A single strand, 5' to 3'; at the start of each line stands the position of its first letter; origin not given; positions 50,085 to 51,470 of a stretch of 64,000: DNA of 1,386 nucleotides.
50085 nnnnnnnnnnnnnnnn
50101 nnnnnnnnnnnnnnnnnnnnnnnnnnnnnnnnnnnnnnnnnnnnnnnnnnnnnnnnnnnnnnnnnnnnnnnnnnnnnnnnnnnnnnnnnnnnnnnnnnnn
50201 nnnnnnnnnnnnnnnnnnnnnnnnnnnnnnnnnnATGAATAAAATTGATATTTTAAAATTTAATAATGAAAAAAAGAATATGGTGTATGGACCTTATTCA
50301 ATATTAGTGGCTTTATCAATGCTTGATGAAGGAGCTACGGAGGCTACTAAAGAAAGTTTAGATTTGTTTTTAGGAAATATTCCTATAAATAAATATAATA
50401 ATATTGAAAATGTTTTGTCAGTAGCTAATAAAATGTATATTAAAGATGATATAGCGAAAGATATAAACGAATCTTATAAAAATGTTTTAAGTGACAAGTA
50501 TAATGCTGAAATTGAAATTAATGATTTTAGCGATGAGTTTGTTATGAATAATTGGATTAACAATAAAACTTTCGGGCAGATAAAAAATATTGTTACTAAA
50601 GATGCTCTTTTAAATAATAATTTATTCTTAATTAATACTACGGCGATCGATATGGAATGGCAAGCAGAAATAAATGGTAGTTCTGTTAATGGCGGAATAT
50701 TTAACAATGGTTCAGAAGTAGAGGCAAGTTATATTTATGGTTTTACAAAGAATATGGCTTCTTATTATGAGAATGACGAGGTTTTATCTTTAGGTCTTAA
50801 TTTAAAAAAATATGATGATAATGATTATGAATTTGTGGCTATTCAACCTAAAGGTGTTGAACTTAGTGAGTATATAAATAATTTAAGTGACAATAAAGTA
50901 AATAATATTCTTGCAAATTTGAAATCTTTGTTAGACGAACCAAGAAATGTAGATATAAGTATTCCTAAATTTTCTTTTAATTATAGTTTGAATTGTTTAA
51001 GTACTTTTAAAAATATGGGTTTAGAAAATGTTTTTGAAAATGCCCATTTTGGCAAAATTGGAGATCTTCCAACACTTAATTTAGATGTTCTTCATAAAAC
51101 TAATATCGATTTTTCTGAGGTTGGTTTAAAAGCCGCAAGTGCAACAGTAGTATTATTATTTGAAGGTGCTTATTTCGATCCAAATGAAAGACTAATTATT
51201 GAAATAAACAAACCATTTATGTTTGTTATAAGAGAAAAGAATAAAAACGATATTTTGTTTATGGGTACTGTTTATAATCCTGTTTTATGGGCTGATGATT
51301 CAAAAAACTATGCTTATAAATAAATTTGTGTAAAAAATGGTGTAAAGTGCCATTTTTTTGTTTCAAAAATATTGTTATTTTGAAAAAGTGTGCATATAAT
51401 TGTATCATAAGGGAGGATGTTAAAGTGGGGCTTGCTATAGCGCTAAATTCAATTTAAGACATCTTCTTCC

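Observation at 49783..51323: Intracellular serpin translationally coupled to a flavodoxin-like protein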

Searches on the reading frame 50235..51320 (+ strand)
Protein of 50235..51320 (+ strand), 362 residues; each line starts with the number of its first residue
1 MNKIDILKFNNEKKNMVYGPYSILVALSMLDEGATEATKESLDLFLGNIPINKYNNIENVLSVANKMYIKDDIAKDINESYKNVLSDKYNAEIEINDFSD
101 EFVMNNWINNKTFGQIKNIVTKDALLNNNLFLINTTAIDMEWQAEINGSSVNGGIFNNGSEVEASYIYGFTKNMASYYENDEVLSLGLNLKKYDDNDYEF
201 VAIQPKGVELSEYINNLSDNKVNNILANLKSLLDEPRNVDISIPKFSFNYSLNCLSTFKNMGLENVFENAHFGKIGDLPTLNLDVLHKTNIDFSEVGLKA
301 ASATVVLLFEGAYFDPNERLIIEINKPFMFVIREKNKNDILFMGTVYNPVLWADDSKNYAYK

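Call 3: search_protein_families(library=pfam, proteins=[window:50235-51320:+], max_evalue=0.01)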
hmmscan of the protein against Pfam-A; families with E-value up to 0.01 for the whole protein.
window:50235-51320:+ (362 aa): 1 family
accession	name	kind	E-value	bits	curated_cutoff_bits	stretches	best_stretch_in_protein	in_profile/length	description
PF00079.25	Serpin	-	1.1e-49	170.1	27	1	10-349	17-370/370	Serpin (serine protease inhibitor)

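Call 4: search_protein_families(library=ncbifam, proteins=[window:50235-51320:+], max_evalue=0.01)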
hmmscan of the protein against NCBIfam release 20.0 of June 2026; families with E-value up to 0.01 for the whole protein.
window:50235-51320:+ (362 aa): 0 families

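Call 5: search_solved_structures(query=window:50235-51320:+, show_alignments=3, max_evalue=0.00001)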
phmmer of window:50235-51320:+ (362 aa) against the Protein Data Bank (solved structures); distinct sequences matched with E-value up to 0.00001: 156 (the best 60 are shown).
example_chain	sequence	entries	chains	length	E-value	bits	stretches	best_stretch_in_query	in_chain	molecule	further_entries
2vh4_A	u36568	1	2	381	7.8e-29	104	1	11-347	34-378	TENGPIN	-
2pee_A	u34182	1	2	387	8.8e-29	103.9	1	11-347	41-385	Serine protease inhibitor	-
2pef_A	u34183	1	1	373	9.1e-29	103.8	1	11-347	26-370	Serine protease inhibitor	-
7pmu_A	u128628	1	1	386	2.6e-19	72.7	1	10-346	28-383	Serpin-8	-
2gd4_I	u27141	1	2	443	4.4e-19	72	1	35-350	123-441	Antithrombin-III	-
1att_A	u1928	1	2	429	5.6e-19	71.6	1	35-350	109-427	ANTITHROMBIN III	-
1dzg_I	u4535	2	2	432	9.4e-19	70.9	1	35-350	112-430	ANTITHROMBIN-III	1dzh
3kcg_I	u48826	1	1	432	1e-18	70.8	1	35-350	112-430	Antithrombin-III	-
3nda_A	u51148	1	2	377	1.1e-18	70.7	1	13-346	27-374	Serpin-2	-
1ant_L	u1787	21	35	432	1.2e-18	70.6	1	35-350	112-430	ANTITHROMBIN | ANTITHROMBIN III | PROTEIN (ANTITHROMBIN-III)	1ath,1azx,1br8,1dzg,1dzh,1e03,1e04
1t1f_A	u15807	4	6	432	1.2e-18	70.5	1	34-350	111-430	Antithrombin-III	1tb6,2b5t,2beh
2b4x_L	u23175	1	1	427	1.3e-18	70.4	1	35-350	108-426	Antithrombin-III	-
1oyh_I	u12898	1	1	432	1.6e-18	70.1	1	34-350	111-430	Antithrombin-III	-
2hij_I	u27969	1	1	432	1.8e-18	69.9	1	35-350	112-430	Antithrombin-III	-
2b4x_I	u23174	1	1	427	2e-18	69.8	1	35-350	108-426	Antithrombin-III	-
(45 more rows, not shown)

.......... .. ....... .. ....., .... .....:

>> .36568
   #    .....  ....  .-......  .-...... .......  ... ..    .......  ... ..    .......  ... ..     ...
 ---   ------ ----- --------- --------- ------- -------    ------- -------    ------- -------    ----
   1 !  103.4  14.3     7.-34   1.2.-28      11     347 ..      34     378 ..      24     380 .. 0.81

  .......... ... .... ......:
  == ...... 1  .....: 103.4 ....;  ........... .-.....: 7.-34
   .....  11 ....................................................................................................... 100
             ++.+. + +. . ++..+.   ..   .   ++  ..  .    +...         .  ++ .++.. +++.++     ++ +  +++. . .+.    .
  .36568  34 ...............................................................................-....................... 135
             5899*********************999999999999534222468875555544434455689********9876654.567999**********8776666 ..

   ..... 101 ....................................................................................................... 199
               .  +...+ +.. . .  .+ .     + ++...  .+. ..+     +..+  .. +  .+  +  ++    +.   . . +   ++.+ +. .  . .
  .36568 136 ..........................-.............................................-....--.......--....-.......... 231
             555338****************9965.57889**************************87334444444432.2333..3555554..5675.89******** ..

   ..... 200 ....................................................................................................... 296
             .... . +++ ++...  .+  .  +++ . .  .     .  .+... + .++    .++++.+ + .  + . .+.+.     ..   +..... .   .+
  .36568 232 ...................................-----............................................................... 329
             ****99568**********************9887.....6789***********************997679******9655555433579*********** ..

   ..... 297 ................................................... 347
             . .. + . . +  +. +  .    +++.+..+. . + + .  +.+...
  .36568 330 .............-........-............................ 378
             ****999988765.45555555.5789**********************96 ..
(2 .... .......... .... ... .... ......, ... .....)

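Call 7: find_homologous_proteins(query=window:50235-51320:+, max_evalue=1e-10)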
Query window:50235-51320:+ (362 aa): 129 proteins with E <= 1e-10 among 2749 candidates; the best 120 are listed.
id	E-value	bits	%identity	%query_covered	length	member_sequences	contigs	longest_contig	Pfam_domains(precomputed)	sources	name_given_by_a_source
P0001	1.3e-230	782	100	100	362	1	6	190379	PF00079.26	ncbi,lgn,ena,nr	ncbi:MAG: hypothetical protein IKG27_02325 [Bacilli bacterium]|nr:hypothetical protein [Bacilli bact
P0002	5.2e-177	606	77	100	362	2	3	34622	PF00079.26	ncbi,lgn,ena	-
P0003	8.5e-146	504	64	100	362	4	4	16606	PF00079.26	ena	-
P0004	1.8e-109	384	54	100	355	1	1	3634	PF00079.26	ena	-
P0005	1.9e-108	381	56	99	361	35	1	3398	PF00079.26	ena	-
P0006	2.2e-106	374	53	100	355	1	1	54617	PF00079.26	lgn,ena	-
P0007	8.1e-105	369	55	100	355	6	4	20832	PF00079.26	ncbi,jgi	jgi:serpin B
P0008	3.1e-104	367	51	100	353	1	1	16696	PF00079.26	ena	-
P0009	1.4e-102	361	54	100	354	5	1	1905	PF00079.26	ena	-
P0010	8.1e-102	359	53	99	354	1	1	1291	PF00079.26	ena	-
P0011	6.2e-100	353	50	100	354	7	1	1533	PF00079.26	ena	-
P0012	1.1e-99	352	51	100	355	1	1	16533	PF00079.26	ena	-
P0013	3.7e-97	344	49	100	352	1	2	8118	PF00079.26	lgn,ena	-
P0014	5.1e-96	340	52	95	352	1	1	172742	PF00079.26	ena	-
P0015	3.4e-95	337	50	100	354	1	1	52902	PF00079.26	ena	-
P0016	7.0e-80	287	44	98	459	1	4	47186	PF00079.26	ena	-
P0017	1.9e-77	279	42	99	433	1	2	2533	PF00079.26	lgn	-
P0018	3.2e-75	271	41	98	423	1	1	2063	PF00079.26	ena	-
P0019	5.5e-75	271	42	98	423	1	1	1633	PF00079.26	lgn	-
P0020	5.8e-75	271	42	98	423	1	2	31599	PF00079.26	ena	-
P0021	1.0e-73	267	41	98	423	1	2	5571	PF00079.26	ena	-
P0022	1.0e-73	267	41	98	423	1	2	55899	PF00079.26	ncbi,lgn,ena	-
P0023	1.0e-73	267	41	98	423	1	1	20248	PF00079.26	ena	-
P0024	1.4e-73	266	41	98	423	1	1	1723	PF00079.26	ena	-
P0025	1.7e-73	266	41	98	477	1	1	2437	PF00079.26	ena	-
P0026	2.1e-73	265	41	98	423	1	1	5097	PF00079.26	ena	-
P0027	2.4e-73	265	41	98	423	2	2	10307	PF00079.26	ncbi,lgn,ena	-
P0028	2.5e-73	265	41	98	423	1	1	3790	PF00079.26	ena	-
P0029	4.6e-73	264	41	98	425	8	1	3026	PF00079.26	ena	-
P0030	5.7e-73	264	41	96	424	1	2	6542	PF00079.26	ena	-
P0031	8.0e-73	264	42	97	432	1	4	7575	PF00079.26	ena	-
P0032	8.6e-73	263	41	97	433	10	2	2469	PF00079.26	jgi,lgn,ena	-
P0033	1.3e-72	263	40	98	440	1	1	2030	PF00079.26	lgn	-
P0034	2.1e-72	262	41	96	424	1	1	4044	PF00079.26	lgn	-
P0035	2.1e-72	262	41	96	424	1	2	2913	PF00079.26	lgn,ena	-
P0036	2.1e-72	262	41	96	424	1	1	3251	PF00079.26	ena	-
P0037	2.1e-72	262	41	98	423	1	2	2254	PF00079.26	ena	-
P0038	2.5e-72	262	41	98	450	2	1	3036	PF00079.26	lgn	-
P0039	3.4e-72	262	40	98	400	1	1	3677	PF00079.26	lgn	-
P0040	1.8e-71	259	40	99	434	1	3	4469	PF00079.26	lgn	-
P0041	3.1e-71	258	41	98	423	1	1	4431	PF00079.26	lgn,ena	-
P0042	3.3e-71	258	41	98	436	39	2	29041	PF00079.26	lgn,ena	-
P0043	4.2e-71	258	41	98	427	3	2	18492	PF00079.26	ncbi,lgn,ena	-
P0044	4.5e-71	258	41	96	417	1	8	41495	PF00079.26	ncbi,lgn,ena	-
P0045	6.8e-71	257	40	99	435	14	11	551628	PF00079.26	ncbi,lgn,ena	-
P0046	7.5e-71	257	41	98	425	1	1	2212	PF00079.26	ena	-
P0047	8.7e-71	257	41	98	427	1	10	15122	PF00079.26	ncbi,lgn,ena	-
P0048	8.7e-71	257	41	98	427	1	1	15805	PF00079.26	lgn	-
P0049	1.1e-70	257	41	98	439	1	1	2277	PF00079.26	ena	-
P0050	1.2e-70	256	41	98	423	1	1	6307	PF00079.26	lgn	-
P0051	1.2e-70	256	42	98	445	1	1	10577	PF00079.26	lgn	-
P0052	1.2e-70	256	40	98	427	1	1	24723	PF00079.26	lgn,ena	-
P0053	1.3e-70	256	41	95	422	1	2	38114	PF00079.26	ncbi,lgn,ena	-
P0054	1.4e-70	256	41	96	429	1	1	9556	PF00079.26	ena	-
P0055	2.0e-70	256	41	96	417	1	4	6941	PF00079.26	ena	-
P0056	2.3e-70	255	40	98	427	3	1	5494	PF00079.26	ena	-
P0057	3.2e-70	255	40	98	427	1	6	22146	PF00079.26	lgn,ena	-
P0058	6.1e-70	254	39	98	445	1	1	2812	PF00079.26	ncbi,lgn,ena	-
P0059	1.1e-69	253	40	98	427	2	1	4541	PF00079.26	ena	-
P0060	1.1e-69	253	40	98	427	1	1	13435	PF00079.26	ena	-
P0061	1.3e-69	253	40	98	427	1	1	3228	PF00079.26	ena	-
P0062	1.7e-69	253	40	98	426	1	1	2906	PF00079.26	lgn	-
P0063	1.8e-69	253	40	98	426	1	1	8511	PF00079.26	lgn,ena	-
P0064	1.8e-69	253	40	98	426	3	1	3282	PF00079.26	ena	-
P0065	1.8e-69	253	42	98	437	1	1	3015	PF00079.26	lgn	-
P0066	2.4e-69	252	40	98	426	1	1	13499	PF00079.26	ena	-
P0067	2.6e-69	252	40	98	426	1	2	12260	PF00079.26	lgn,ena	-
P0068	2.6e-69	252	40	98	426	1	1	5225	PF00079.26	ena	-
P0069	2.8e-69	252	40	97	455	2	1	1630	PF00079.26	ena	-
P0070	3.2e-69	252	40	98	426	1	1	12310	PF00079.26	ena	-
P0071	4.0e-69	251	40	98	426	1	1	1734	PF00079.26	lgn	-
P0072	5.4e-69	251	42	98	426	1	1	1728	PF00079.26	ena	-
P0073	5.5e-69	251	40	98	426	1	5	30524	PF00079.26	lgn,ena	-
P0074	7.9e-69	250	41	96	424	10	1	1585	PF00079.26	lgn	-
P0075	1.1e-68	250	40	98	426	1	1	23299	PF00079.26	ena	-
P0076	1.5e-68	249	41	95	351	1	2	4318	PF00079.26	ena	-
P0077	2.1e-68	249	37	99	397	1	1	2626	PF00079.26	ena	-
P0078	2.9e-68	249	40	98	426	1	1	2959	PF00079.26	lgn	-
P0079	3.5e-68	248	40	98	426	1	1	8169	PF00079.26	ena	-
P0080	4.1e-68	248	40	98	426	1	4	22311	PF00079.26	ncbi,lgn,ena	-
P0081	8.5e-68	247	41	95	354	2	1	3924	PF00079.26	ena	-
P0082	1.1e-67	247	40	98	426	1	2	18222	PF00079.26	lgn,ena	-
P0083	2.5e-67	245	41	98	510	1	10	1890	PF02013.22,PF00079.26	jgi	-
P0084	4.8e-67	245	39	98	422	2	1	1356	PF00079.26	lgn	-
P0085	5.7e-67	244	38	96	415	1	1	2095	PF00079.26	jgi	-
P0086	4.6e-66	241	39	98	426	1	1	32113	PF00079.26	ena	-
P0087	1.7e-65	239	39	98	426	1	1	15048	PF00079.26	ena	-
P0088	1.9e-65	239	39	98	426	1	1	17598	PF00079.26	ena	-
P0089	2.0e-65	239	39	98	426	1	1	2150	PF00079.26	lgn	-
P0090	2.1e-65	239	39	98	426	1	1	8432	PF00079.26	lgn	-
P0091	2.1e-65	239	39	98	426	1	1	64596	PF00079.26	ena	-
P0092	2.1e-65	239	39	98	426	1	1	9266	PF00079.26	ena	-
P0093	7.1e-65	237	39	98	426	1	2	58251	PF00079.26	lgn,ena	-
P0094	1.7e-64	236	39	99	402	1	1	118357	PF00079.26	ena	-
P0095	2.0e-64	236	38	98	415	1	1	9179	PF00079.26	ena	-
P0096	7.2e-64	234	38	98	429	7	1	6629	PF00079.26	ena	-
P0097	5.3e-63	231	37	99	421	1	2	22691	PF00079.26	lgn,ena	-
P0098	1.1e-62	230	41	99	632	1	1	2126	PF00079.26,PF00187.25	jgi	-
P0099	1.8e-62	229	37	98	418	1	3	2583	PF00079.26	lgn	-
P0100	2.0e-62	229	37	98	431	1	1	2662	PF00079.26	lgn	-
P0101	2.4e-61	226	37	96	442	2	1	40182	PF00079.26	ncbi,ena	-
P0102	2.2e-60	223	37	96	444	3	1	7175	PF00079.26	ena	-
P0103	4.8e-59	218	36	98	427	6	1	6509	PF00079.26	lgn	-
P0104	2.3e-58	216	37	98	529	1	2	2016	PF00079.26,PF00187.25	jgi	-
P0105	2.1e-56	210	37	96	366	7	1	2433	PF00079.26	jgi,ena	-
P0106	3.9e-56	209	37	99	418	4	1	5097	PF00079.26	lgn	-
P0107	1.0e-55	207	34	98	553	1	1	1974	PF00079.26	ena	-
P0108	1.8e-55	206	37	96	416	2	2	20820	PF00079.26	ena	-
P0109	3.5e-54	202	33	98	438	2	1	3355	PF00079.26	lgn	-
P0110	5.0e-54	202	35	96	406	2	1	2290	PF00079.26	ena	-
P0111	1.1e-53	201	37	98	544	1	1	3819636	PF02013.22,PF00079.26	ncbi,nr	ncbi:cellulosomal serpin precursor [Neocallimastix lanati (nom. inval.)]|nr:cellulosomal serpin prec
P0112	8.6e-53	198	33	99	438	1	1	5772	PF00079.26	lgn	-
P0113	8.7e-49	185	34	98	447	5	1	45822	PF00079.26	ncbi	-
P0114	1.3e-48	184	43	69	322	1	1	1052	PF00079.26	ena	-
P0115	4.8e-47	179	33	98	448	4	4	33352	PF00079.26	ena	-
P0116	2.8e-21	94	28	96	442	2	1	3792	PF00079.26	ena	-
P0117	1.1e-19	89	28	96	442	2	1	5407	PF00079.26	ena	-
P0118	3.0e-19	87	27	96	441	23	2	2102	PF00079.26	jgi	-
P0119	3.6e-19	87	27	80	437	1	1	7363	PF00079.26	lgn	-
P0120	1.2e-18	85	25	95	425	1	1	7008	PF00079.26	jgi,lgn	jgi:serpin B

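Call 8: find_encoding_contigs(protein=P0002, flank=4000, max_places=2)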
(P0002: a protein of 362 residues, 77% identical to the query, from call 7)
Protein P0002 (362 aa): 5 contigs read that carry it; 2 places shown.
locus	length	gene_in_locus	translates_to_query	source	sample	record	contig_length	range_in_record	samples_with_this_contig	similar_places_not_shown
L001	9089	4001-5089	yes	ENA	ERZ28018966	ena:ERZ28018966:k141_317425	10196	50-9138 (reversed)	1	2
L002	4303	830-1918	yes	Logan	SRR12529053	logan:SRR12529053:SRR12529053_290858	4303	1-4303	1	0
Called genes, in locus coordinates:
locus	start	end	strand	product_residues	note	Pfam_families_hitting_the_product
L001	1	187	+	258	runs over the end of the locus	PF13555:AAA_29 (weak), PF00005:ABC_tran, PF13304:AAA_21 (faint)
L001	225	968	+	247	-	PF01416:PseudoU_synth_1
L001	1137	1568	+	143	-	PF00572:Ribosomal_L13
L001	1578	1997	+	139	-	PF00380:Ribosomal_S9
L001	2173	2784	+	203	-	PF00300:His_Phos_1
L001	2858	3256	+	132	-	PF12844:HTH_19, PF13560:HTH_31 (weak), PF01381:HTH_3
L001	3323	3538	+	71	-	-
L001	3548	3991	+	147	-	PF03358:FMN_red (weak), PF12682:Flavodoxin_4 (weak)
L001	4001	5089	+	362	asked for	PF00079:Serpin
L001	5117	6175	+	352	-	PF10672:Methyltrans_SAM, PF03602:Cons_hypoth95 (weak)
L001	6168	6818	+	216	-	PF00849:PseudoU_synth_2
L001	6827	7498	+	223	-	PF02585:PIG-L (weak)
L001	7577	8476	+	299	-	-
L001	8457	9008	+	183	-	PF04203:Sortase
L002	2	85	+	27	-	?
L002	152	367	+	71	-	-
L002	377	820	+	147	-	PF03358:FMN_red (weak), PF12682:Flavodoxin_4 (weak)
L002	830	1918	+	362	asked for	PF00079:Serpin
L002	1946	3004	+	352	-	PF10672:Methyltrans_SAM, PF03602:Cons_hypoth95 (weak)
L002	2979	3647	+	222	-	PF00849:PseudoU_synth_2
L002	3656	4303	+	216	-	?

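Call 9: find_encoding_contigs(protein=P0003, flank=4000, max_places=2)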
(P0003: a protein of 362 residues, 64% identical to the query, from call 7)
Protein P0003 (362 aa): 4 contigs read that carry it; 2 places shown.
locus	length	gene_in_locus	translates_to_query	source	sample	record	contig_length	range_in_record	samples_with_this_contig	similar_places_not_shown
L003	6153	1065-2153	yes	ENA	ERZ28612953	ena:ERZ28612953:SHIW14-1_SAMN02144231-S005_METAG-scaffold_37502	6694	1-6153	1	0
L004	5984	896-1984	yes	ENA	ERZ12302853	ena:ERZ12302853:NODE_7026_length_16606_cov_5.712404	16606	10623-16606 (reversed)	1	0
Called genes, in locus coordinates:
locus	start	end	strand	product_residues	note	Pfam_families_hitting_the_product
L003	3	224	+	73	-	?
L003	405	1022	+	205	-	PF00300:His_Phos_1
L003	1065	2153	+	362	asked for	PF00079:Serpin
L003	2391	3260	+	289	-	PF10672:Methyltrans_SAM, PF03602:Cons_hypoth95 (weak)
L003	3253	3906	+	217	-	PF00849:PseudoU_synth_2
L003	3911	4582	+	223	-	PF02585:PIG-L (faint)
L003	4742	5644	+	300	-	-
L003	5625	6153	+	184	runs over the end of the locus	PF04203:Sortase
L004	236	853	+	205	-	PF00300:His_Phos_1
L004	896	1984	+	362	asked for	PF00079:Serpin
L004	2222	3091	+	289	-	PF10672:Methyltrans_SAM, PF03602:Cons_hypoth95 (weak)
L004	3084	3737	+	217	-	PF00849:PseudoU_synth_2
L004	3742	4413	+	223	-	PF02585:PIG-L (faint)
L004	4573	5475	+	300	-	-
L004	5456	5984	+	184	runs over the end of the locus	PF04203:Sortase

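Call 10: find_encoding_contigs(protein=P0006, flank=4000, max_places=2)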
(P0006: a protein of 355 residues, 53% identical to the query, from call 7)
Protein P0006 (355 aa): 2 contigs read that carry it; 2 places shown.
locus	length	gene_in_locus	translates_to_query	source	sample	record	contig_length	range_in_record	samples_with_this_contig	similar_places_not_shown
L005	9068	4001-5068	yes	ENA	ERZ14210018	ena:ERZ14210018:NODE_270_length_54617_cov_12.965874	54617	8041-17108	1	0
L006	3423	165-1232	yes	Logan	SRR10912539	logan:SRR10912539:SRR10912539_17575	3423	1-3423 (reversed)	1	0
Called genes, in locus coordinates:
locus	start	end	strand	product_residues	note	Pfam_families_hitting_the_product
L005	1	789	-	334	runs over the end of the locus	PF02518:HATPase_c (weak)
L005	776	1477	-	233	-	-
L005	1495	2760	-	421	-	PF13173:AAA_14, PF13635:DUF4143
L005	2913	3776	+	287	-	-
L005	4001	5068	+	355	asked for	PF00079:Serpin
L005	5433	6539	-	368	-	PF01520:Amidase_3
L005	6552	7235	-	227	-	-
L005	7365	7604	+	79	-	-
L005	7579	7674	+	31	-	-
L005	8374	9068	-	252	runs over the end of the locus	PF01135:PCMT, PF01209:Ubie_methyltran (weak), PF13489:Methyltransf_23 (weak), PF13847:Methyltransf_31, PF08241:Methyltransf_11, PF08242:Methyltransf_12 (weak), PF13649:Methyltransf_25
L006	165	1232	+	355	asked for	PF00079:Serpin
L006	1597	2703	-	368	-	PF01520:Amidase_3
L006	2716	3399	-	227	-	-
